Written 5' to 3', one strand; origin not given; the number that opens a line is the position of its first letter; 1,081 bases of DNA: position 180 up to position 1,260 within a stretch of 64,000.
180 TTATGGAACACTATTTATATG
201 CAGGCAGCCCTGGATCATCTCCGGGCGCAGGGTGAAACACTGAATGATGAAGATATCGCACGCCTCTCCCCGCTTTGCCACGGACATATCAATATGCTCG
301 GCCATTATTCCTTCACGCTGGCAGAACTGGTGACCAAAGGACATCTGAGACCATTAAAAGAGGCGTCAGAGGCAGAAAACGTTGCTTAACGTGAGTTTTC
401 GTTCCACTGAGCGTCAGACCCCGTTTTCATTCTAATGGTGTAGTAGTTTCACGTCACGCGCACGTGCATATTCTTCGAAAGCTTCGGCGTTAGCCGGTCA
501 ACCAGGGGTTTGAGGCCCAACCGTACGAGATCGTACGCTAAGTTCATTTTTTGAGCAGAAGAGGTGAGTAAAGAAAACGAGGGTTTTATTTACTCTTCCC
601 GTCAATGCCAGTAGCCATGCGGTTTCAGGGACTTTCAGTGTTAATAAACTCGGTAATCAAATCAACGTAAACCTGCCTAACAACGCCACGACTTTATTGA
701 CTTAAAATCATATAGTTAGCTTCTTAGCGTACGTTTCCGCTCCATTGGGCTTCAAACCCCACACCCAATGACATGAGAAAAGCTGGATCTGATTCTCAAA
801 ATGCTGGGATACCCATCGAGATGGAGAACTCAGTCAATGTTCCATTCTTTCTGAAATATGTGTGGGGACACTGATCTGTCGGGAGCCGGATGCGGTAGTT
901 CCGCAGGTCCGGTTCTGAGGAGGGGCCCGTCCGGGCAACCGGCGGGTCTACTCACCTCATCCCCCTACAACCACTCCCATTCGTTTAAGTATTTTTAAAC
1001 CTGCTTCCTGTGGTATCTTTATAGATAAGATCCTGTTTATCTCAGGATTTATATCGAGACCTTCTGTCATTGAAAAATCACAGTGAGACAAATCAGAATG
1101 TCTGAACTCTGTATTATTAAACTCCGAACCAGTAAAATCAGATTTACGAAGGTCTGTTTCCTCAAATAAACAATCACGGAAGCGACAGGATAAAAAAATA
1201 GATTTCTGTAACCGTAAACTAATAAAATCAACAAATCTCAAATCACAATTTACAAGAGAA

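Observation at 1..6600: Complete microcin B17 operon lies ~500 bp from a Tn3 end, with an unexplained spacer after mcbG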

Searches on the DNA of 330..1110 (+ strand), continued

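Call 35: get_annotated_region(hit=H78, flank=3000)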
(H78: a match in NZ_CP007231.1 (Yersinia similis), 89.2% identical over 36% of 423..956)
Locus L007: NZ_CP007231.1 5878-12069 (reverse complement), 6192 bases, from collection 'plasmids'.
description: Yersinia similis strain Y_sim_228 plasmid unnamed, complete sequence
organism: Yersinia similis (NCBI taxid 367190)
taxonomy: Bacteria; Pseudomonadota; Gammaproteobacteria; Enterobacterales; Yersiniaceae; Yersinia; Yersinia similis
host: -; source: rabbit; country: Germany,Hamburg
typing (MOB-suite, as given by PLSDB): conjugative; replicon IncFII; relaxase MOBP; mating-pair formation MPF_I
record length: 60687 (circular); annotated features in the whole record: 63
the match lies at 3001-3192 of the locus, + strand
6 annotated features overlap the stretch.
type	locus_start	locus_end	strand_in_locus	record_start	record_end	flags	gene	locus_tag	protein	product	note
CDS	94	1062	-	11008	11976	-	-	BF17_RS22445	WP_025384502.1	recombinase family protein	-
CDS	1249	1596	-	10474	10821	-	-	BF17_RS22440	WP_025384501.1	hypothetical protein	-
CDS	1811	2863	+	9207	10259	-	-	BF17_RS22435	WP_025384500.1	DNA-binding protein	-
CDS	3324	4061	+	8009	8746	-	-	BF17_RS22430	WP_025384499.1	hypothetical protein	-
CDS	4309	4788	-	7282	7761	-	-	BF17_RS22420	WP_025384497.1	Hcp family type VI secretion system effector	GO:0033103 - protein secretion by the type VI secretion system [Evidence IEA]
CDS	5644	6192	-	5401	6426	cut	repA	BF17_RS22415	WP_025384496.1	plasmid replication initiator RepA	-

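Call 36: get_annotated_region(hit=H87, flank=3000)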
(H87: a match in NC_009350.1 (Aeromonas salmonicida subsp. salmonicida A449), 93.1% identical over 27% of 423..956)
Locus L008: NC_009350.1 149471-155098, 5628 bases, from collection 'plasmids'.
description: Aeromonas salmonicida subsp. salmonicida A449 plasmid 5, complete sequence
organism: Aeromonas salmonicida subsp. salmonicida A449 (NCBI taxid 382245)
taxonomy: Bacteria; Pseudomonadota; Gammaproteobacteria; Aeromonadales; Aeromonadaceae; Aeromonas; Aeromonas salmonicida; Aeromonas salmonicida subsp. salmonicida A449
host: -; source: -; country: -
typing (MOB-suite, as given by PLSDB): conjugative; replicon rep_cluster_1169; relaxase MOBF; mating-pair formation MPF_F
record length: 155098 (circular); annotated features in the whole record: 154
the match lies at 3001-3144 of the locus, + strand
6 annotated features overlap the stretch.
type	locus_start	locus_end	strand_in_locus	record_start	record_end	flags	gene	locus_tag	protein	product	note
CDS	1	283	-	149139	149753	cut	-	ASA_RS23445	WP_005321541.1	recombinase family protein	GO:0006310 - DNA recombination [Evidence IEA]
CDS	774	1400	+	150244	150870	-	-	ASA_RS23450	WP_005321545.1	ParA family plasmid-partitioning AAA ATPase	-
CDS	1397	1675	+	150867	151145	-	-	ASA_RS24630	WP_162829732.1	hypothetical protein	-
CDS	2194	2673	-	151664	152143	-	-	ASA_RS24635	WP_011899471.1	GNAT family N-acetyltransferase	-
CDS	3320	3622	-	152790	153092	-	-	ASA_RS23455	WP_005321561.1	hypothetical protein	-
CDS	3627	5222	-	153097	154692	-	-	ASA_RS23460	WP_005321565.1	PAAR domain-containing protein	-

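Call 37: get_annotated_region(hit=H82, flank=3000)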
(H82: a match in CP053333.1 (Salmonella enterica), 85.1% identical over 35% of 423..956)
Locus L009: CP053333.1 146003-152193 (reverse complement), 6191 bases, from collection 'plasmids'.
description: Salmonella enterica subsp. diarizonae serovar 47:k:z35 strain 2009K1094 plasmid unnamed1, complete sequence
organism: Salmonella enterica (NCBI taxid 1192846)
taxonomy: Bacteria; Pseudomonadota; Gammaproteobacteria; Enterobacterales; Enterobacteriaceae; Salmonella; Salmonella enterica
host: -; source: Isolate; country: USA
typing (MOB-suite, as given by PLSDB): mobilizable; mating-pair formation MPF_I
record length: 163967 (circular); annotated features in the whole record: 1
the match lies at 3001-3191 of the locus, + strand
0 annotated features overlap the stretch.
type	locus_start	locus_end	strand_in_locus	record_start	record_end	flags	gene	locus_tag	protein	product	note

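Call 57: search_dna_similar(query=window:505-760:+, collection=plasmids, mode=distant, max_rows=60, rows=spread)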
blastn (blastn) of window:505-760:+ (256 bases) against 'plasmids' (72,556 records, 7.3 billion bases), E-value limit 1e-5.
Records with a match: 1489; places in all: 1616; records where one place covers at least 80% of the query: 209.
Best place of each record, by identity: >=99% 137; 95-99% 13; 90-95% 188; 80-90% 615; 60-80% 536.
By first word of the organism name: Klebsiella 915; Escherichia 257; Enterobacter 86; Citrobacter 60; Shigella 29; Salmonella 24; Yersinia 20; Providencia 19; Serratia 15; Raoultella 14; and 20 more.
By predicted mobility (MOB-suite, as given by PLSDB): conjugative 1021; non-mobilizable 286; mobilizable 182.
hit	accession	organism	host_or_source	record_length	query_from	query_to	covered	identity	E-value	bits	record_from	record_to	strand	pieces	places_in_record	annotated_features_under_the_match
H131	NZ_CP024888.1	Escherichia coli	-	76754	1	256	100%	100.0%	7e-128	462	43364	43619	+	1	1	none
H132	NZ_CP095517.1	Escherichia coli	Homo sapiens,blood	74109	1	256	100%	100.0%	7e-128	462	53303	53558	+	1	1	none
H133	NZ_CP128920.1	Escherichia coli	-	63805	1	256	100%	100.0%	7e-128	462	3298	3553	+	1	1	none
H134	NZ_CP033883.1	Escherichia coli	Homo sapiens,urine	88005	1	256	100%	99.2%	4e-125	453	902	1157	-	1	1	none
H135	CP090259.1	Escherichia coli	Homo sapiens,nasopharyngeal swab ...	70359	1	256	100%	99.2%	4e-125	453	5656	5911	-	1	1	none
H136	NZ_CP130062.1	Shigella flexneri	Homo sapiens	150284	1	256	100%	99.2%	4e-125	453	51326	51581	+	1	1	none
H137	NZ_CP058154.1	Enterobacter hormaechei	culture,Freshwater sample from ...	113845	1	256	100%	88.3%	4e-86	324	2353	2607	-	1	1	none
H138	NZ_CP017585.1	Pantoea stewartii subsp. stewartii DC283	Zea mays,Strain was received from ...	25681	1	256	100%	84.4%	1e-73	282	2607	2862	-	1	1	none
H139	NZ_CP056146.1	Klebsiella variicola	culture,Freshwater sample from ...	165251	1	256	100%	79.0%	6e-53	214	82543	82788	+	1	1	none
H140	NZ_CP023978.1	Klebsiella variicola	Homo sapiens,sputum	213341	186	254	27%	79.7%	2e-7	63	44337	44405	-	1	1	none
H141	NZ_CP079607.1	Klebsiella pneumoniae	Homo sapiens,Pus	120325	186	254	27%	78.3%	1e-5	58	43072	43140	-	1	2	none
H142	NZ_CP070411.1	Klebsiella pneumoniae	Homo sapiens,blood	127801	186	254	27%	78.3%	1e-5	58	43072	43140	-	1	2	none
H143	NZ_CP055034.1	Klebsiella pneumoniae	Shek Wu Hui WWTPs_62 WWTPs effluent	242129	186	254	27%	78.3%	1e-5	58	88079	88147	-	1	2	none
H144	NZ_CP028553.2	Klebsiella variicola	Homo sapiens,Culture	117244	186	254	27%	78.3%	1e-5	58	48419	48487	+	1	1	none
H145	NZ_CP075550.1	Klebsiella pneumoniae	carcass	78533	186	254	27%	78.3%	1e-5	58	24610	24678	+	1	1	none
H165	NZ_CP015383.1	Klebsiella pneumoniae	Homo sapiens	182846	1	53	21%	90.6%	1e-10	74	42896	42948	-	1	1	none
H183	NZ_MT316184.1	Salmonella enterica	-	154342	212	256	18%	88.9%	3e-6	60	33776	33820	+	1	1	Tn3 family transposase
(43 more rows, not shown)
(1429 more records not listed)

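Call 58: get_annotated_region(hit=H165, flank=5000)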
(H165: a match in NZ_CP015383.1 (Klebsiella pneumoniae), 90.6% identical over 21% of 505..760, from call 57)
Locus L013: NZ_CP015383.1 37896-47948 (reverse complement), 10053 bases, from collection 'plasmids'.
description: Klebsiella pneumoniae strain CN1 plasmid pCN1_1, complete sequence
organism: Klebsiella pneumoniae (NCBI taxid 573)
taxonomy: Bacteria; Pseudomonadota; Gammaproteobacteria; Enterobacterales; Enterobacteriaceae; Klebsiella; Klebsiella pneumoniae
host: -; source: Homo sapiens; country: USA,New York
typing (MOB-suite, as given by PLSDB): conjugative; replicon IncFIB,IncFII; relaxase MOBF,MOBF; mating-pair formation MPF_F
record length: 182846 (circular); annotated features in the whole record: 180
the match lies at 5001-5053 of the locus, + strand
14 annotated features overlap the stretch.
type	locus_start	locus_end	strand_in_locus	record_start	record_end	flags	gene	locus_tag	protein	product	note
CDS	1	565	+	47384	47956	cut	-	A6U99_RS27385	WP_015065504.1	hypothetical protein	-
CDS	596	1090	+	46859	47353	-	-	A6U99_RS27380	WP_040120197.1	hypothetical protein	-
CDS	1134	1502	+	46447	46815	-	-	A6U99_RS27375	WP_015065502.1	hypothetical protein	-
CDS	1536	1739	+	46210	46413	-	-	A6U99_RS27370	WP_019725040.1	HHA domain-containing protein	-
CDS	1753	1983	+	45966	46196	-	-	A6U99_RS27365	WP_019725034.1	hypothetical protein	-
CDS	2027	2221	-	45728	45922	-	-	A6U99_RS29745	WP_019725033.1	hypothetical protein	-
CDS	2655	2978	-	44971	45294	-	-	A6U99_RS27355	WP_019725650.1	hypothetical protein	-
CDS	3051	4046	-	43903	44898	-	-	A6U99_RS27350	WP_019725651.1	hypothetical protein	-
CDS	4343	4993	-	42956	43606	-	-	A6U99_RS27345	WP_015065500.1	SOS response-associated peptidase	-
CDS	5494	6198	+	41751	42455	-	-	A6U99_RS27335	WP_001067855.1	IS6-like element IS26 family transposase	GO:0006313 - DNA transposition [Evidence IEA]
CDS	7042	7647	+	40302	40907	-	-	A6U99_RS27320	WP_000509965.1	recombinase family protein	GO:0006310 - DNA recombination [Evidence IEA]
CDS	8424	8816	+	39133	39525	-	-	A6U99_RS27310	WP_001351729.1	isochorismatase family cysteine hydrolase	-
CDS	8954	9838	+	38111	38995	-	-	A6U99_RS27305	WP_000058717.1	EamA family transporter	-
predicted_resistance_gene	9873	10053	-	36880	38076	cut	tet(A)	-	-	tetracycline efflux MFS transporter Tet(A)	predicted by amrfinderplus; class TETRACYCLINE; identity 100.0%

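Call 59: get_annotated_region(hit=H183, flank=5000)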
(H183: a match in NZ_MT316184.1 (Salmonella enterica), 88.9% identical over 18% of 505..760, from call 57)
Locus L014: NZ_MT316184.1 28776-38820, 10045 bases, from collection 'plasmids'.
description: Salmonella enterica strain s21 plasmid pS21, complete sequence
organism: Salmonella enterica (NCBI taxid 28901)
taxonomy: Bacteria; Pseudomonadota; Gammaproteobacteria; Enterobacterales; Enterobacteriaceae; Salmonella; Salmonella enterica
host: -; source: -; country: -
typing (MOB-suite, as given by PLSDB): conjugative; replicon IncC; relaxase MOBH,MOBH; mating-pair formation MPF_F
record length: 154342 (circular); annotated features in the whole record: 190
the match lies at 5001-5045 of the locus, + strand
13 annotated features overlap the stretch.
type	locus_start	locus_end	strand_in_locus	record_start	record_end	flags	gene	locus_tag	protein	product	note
predicted_resistance_gene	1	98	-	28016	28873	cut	aac(3)-IIe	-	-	aminoglycoside N-acetyltransferase AAC(3)-IIe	predicted by amrfinderplus; class AMINOGLYCOSIDE; identity 100.0%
CDS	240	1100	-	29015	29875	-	-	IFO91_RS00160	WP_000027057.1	broad-spectrum class A beta-lactamase TEM-1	-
predicted_resistance_gene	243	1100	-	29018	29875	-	blaTEM-1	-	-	broad-spectrum class A beta-lactamase TEM-1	predicted by amrfinderplus; class BETA-LACTAM; identity 100.0%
CDS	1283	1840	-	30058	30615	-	-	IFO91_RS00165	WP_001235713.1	recombinase family protein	GO:0006310 - DNA recombination [Evidence IEA]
CDS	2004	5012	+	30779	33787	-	-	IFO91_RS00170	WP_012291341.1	Tn3 family transposase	-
CDS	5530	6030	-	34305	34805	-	-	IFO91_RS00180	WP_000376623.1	GNAT family N-acetyltransferase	-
CDS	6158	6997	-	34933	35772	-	sul1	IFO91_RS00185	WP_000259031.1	sulfonamide-resistant dihydropteroate synthase Sul1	-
predicted_resistance_gene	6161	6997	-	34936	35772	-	sul1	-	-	sulfonamide-resistant dihydropteroate synthase Sul1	predicted by amrfinderplus; class SULFONAMIDE; identity 100.0%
CDS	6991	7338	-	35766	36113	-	-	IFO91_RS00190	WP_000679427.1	quaternary ammonium compound efflux SMR transporter QacE delta 1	-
predicted_resistance_gene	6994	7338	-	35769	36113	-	qacEdelta1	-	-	quaternary ammonium compound efflux SMR transporter QacE delta 1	predicted by amrfinderplus; class QUATERNARY AMMONIUM; identity 100.0%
CDS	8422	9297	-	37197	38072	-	-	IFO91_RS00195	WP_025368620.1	extended-spectrum class A beta-lactamase CTX-M-2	-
predicted_resistance_gene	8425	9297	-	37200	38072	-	blaCTX-M-2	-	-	extended-spectrum class A beta-lactamase CTX-M-2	predicted by amrfinderplus; class BETA-LACTAM; identity 100.0%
CDS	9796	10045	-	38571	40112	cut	-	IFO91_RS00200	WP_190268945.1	IS91-like element ISCR1 family transposase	GO:0006313 - DNA transposition [Evidence IEA]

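Call 73: search_dna_similar(query=window:810-1110:+, collection=plasmids, mode=distant, max_rows=40, rows=spread)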
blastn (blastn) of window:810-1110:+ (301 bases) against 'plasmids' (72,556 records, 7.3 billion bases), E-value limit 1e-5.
Records with a match: 227; places in all: 244; records where one place covers at least 80% of the query: 121.
Best place of each record, by identity: >=99% 121; 95-99% 10; 90-95% 73; 80-90% 13; 60-80% 10.
By first word of the organism name: Escherichia 169; Salmonella 16; Aeromonas 10; Enterobacter 9; Klebsiella 6; Serratia 4; Shigella 2; Xenorhabdus 2; Legionella 2; Vibrio 2; and 5 more.
By predicted mobility (MOB-suite, as given by PLSDB): conjugative 169; non-mobilizable 37; mobilizable 21.
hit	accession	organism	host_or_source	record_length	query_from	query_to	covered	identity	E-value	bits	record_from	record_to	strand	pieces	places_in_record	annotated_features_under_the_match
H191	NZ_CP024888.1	Escherichia coli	-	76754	1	301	100%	100.0%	3e-152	544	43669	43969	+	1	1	pentapeptide repeat-containing protein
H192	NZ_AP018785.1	Escherichia coli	-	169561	1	301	100%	100.0%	3e-152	544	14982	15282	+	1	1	pentapeptide repeat-containing protein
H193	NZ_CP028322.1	Escherichia coli O18:H1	Homo sapiens,human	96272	1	301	100%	100.0%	3e-152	544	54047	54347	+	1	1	pentapeptide repeat-containing protein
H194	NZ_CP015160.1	Escherichia coli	-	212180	1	301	100%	100.0%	3e-152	544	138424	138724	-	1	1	pentapeptide repeat-containing protein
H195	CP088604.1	Escherichia coli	Homo sapiens,blood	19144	1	301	100%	100.0%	3e-152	544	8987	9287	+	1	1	pentapeptide repeat-containing protein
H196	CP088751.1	Escherichia coli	Homo sapiens,blood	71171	1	301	100%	100.0%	3e-152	544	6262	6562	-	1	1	pentapeptide repeat-containing protein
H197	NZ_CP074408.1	Escherichia coli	Mus musculus,cell culture,feces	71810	1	301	100%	100.0%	3e-152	544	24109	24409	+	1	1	pentapeptide repeat-containing protein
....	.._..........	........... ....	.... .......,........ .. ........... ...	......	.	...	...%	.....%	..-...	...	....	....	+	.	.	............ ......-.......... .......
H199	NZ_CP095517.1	Escherichia coli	Homo sapiens,blood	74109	1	301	100%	100.0%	3e-152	544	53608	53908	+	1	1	pentapeptide repeat-containing protein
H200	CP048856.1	Escherichia coli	Homo sapiens,blood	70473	1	301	100%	100.0%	3e-152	544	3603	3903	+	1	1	pentapeptide repeat-containing protein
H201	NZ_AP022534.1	Escherichia coli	Homo sapiens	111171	1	301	100%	100.0%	3e-152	544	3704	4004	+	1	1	pentapeptide repeat-containing protein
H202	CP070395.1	Escherichia coli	food,chicken meat inner strip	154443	1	301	100%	100.0%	3e-152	544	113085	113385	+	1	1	pentapeptide repeat-containing protein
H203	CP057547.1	Escherichia coli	culture,Pooled sheep faecal samples ...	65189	1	301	100%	100.0%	3e-152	544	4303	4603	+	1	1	pentapeptide repeat-containing protein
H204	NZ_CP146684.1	Escherichia coli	-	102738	1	301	100%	100.0%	3e-152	544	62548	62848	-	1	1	pentapeptide repeat-containing protein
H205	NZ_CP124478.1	Escherichia coli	wastewater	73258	1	301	100%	100.0%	3e-152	544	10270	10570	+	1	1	pentapeptide repeat-containing protein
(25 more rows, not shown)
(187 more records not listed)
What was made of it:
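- The intron/mcbG joint is present in 121 of 123 PLSDB records that carry an E. coli-type mcbG; in the other two the intron fragment is shorter (call 73).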

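Call 78: get_annotated_region(hit=H3, flank=1500)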
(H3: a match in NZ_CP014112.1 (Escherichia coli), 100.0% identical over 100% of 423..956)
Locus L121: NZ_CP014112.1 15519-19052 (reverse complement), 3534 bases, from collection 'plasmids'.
description: Escherichia coli strain FDAARGOS_144 plasmid unnamed2, complete sequence
organism: Escherichia coli (NCBI taxid 562)
taxonomy: Bacteria; Pseudomonadota; Gammaproteobacteria; Enterobacterales; Enterobacteriaceae; Escherichia; Escherichia coli
host: -; source: Homo sapiens,urine; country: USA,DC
typing (MOB-suite, as given by PLSDB): conjugative; replicon IncFIA,IncFIC; relaxase MOBF; mating-pair formation MPF_F
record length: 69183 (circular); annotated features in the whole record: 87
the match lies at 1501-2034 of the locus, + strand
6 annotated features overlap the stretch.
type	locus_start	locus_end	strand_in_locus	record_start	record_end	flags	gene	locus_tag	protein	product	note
CDS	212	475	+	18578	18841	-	-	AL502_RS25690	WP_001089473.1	hypothetical protein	-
CDS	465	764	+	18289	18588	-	-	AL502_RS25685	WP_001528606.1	type II toxin-antitoxin system RelE/ParE family toxin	GO:0030541 - plasmid partitioning [Evidence IEA]; GO:0051290 - protein heterotetramerization [Evidence IEA]; GO:0009432 ...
CDS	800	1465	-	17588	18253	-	-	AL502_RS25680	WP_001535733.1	DUF6710 family protein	-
CDS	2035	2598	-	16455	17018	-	-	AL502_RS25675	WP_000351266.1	pentapeptide repeat-containing protein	-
CDS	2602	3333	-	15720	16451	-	-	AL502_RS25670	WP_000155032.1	ATP-binding cassette domain-containing protein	-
CDS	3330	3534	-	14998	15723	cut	mcbE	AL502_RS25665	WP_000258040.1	microcin B17 immunity protein McbE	-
